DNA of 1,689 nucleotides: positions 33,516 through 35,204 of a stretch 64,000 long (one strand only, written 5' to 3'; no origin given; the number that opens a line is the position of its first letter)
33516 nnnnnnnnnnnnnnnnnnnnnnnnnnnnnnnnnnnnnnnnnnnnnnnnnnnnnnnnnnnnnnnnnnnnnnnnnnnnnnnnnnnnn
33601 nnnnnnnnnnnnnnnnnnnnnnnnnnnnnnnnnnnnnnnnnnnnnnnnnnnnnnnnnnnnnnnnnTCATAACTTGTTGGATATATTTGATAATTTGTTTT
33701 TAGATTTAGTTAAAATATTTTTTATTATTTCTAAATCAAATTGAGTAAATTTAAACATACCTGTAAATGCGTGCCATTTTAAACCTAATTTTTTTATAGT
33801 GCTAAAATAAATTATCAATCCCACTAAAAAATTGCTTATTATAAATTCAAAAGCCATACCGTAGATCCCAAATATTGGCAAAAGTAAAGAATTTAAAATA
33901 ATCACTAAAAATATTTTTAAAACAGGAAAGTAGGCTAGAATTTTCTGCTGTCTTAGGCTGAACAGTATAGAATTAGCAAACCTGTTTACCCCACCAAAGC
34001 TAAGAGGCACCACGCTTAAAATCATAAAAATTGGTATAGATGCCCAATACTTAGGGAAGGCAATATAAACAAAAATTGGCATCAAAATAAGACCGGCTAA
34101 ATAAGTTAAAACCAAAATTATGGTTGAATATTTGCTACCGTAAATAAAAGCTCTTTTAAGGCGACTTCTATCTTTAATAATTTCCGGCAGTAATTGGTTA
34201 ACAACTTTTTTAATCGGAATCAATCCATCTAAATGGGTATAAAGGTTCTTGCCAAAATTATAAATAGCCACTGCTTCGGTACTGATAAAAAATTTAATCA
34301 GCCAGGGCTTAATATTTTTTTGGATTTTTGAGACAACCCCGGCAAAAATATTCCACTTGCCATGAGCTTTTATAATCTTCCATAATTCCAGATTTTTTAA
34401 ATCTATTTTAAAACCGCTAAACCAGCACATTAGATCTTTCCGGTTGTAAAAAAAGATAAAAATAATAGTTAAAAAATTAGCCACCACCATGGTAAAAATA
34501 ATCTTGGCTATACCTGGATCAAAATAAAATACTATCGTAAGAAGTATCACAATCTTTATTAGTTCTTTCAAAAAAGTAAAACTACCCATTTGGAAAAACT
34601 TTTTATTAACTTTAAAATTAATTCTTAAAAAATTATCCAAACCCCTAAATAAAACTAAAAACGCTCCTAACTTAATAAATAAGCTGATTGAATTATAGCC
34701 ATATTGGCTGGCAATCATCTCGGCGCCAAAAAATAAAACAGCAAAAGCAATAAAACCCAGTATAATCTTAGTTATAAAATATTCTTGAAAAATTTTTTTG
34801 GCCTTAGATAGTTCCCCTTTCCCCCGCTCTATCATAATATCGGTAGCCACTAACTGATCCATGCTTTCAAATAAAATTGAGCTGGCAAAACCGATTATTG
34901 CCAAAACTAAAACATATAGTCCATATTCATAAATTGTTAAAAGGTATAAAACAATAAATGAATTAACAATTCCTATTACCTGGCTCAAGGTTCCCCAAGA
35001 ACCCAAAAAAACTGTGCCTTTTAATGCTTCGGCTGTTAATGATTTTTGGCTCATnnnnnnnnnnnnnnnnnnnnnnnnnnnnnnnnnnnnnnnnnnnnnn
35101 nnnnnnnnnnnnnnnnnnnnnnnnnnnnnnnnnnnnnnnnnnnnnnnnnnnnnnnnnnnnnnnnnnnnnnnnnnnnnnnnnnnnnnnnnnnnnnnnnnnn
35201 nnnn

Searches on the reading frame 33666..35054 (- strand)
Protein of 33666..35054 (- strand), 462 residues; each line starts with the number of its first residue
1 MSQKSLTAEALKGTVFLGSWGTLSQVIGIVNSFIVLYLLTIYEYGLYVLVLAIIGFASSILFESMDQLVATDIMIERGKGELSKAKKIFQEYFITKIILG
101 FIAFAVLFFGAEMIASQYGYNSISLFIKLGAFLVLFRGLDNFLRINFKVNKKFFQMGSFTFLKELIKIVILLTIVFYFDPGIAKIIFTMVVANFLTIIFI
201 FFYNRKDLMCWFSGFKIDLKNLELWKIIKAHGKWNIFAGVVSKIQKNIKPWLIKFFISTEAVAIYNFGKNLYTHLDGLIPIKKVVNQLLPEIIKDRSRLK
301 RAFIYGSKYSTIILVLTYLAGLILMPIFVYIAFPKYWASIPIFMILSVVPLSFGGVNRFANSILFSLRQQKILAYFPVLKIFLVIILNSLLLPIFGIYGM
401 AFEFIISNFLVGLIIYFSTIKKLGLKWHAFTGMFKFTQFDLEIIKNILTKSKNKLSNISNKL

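Call 3: search_protein_families(library=pfam, proteins=[window:33666-35054:-], max_evalue=0.01)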
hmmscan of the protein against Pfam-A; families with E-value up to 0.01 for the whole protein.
window:33666-35054:- (462 aa): 2 families
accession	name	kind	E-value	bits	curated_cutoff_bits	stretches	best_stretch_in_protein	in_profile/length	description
PF01943.22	Polysacc_synt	-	1.7e-13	51.1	28.2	1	11-279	2-258/274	Polysaccharide biosynthesis protein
PF13440.11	Polysacc_synt_3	-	1.4e-12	47.9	23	1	38-339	5-290/293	Polysaccharide biosynthesis protein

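Call 4: search_protein_families(library=ncbifam, proteins=[window:33666-35054:-], max_evalue=0.01)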
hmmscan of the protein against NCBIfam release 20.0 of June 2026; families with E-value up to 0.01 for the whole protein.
window:33666-35054:- (462 aa): 2 families
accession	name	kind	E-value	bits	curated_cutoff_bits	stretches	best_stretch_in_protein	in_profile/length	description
NF007773.0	PRK10459.1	equivalog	6.6e-15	55.1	273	1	18-425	11-409/492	MOP flippase family protein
NF047674.1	TeichurnBiosyTuaB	equivalog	1.8e-09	37.2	580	1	8-351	6-336/469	teichuronic acid biosynthesis protein TuaB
